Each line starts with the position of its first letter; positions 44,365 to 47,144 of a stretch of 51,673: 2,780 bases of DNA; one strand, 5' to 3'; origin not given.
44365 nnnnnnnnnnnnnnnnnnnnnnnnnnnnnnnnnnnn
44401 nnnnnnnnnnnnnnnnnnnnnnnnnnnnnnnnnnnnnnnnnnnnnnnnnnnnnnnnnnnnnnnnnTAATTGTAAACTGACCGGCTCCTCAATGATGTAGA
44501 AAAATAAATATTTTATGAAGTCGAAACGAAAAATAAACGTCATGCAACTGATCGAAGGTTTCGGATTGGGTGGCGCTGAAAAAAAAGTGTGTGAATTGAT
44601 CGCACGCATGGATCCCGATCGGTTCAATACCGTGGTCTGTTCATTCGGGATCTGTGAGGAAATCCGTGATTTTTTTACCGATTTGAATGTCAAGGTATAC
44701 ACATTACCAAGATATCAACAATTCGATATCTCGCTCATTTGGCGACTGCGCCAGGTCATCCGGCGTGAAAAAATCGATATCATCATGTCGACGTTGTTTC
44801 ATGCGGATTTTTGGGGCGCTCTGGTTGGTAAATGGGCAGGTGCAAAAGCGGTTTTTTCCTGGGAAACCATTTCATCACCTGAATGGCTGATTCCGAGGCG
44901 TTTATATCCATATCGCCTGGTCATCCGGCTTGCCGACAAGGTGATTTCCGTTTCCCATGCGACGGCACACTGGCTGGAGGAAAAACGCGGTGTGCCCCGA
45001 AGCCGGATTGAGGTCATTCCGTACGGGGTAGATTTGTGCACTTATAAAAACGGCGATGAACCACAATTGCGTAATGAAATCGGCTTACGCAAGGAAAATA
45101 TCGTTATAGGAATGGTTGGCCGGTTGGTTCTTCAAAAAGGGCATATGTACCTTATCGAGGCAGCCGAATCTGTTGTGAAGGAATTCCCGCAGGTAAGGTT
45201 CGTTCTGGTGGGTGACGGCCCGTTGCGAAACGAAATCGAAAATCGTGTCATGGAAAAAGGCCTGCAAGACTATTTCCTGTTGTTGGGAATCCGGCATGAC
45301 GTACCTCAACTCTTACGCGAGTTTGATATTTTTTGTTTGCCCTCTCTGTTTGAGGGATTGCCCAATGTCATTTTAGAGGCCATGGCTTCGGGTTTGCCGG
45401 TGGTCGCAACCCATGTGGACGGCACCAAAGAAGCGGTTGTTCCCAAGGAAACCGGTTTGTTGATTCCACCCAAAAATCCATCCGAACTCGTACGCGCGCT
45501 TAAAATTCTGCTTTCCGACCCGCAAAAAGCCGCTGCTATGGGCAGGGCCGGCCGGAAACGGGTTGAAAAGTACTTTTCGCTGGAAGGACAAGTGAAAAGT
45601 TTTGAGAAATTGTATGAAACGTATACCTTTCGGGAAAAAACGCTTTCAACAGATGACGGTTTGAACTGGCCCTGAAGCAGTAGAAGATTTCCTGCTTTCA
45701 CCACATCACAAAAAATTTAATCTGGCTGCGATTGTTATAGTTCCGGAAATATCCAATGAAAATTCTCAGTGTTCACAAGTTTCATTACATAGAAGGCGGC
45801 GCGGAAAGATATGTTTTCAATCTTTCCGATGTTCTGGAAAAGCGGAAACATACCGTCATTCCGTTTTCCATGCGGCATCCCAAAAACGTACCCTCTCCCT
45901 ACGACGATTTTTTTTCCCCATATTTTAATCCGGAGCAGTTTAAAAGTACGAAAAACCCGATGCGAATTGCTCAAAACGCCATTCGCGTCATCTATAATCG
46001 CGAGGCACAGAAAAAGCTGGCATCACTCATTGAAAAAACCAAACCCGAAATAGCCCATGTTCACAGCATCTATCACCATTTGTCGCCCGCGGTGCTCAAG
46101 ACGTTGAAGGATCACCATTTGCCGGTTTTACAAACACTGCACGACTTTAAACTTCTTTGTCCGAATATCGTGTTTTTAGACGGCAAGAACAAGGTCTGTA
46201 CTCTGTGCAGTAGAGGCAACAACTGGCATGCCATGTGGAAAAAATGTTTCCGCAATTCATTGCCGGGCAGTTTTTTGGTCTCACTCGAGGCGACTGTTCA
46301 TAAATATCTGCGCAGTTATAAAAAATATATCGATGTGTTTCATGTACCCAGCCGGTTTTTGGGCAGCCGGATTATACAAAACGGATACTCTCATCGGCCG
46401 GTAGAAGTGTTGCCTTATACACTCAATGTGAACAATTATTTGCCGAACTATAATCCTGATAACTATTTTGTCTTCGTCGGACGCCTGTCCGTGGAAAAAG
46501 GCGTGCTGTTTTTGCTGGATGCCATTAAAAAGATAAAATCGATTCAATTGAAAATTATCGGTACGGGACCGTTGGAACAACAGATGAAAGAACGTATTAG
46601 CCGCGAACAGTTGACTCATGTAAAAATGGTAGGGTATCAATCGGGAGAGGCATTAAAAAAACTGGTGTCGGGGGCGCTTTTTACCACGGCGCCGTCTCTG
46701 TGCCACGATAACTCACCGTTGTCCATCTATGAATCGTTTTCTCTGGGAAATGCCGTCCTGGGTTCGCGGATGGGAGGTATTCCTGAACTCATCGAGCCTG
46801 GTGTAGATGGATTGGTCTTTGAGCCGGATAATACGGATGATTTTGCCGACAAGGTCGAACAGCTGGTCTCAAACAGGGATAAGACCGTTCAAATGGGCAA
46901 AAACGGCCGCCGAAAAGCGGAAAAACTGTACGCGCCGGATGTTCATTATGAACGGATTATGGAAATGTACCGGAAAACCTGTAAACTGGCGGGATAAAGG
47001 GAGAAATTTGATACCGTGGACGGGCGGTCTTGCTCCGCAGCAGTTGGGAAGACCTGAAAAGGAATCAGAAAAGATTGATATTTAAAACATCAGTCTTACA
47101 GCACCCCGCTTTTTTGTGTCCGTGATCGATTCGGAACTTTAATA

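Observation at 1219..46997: Wzx/Wzy-type locus fused to a multi-branch polyprenyl-phosphate-sugar / GT-C glycosylation system (~20 glycosyltransferases)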

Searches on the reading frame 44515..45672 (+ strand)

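Call 6: search_protein_families(library=pfam, proteins=[window:44515-45672:+], max_evalue=0.001)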
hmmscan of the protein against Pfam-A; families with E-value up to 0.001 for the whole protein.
window:44515-45672:+ (386 aa): 6 families
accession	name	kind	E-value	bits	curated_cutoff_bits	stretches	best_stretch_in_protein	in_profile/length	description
PF00534.26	Glycos_transf_1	-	5.2e-42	143.7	26.4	1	182-349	2-172/172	Glycosyl transferases group 1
PF13692.12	Glyco_trans_1_4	-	1.2e-39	136.2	27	1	197-335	3-142/142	Glycosyl transferases group 1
PF13439.12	Glyco_transf_4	-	9.9e-23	81.5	28.5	1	19-174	2-168/170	Glycosyltransferase Family 4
PF13579.12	Glyco_trans_4_4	-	8.4e-18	65.6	29.7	1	19-171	1-158/158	Glycosyl transferase 4-like domain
PF13524.12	Glyco_trans_1_2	-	4.7e-09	36.8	25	1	222-361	10-140/144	Glycosyl transferase-like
PF20706.3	GT4-conflict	-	0.00024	20.6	26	1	136-308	143-320/385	Family 4 Glycosyltransferase in conflict systems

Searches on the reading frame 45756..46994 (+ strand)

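Call 6: search_protein_families(library=pfam, proteins=[window:45756-46994:+], max_evalue=0.001)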
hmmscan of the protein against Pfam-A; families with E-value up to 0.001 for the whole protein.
window:45756-46994:+ (413 aa): 5 families
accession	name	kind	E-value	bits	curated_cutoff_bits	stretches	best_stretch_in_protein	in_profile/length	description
PF00534.26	Glycos_transf_1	-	6.3e-30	104.4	26.4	1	232-386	12-171/172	Glycosyl transferases group 1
PF13692.12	Glyco_trans_1_4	-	1.1e-26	94.3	27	1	237-373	3-142/142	Glycosyl transferases group 1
PF13439.12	Glyco_transf_4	-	2e-13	51.2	28.5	1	14-220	2-163/170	Glycosyltransferase Family 4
PF13524.12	Glyco_trans_1_2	-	8.2e-08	32.7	25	1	252-401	4-142/144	Glycosyl transferase-like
PF13579.12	Glyco_trans_4_4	-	1.1e-05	26.3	29.7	1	14-221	1-157/158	Glycosyl transferase 4-like domain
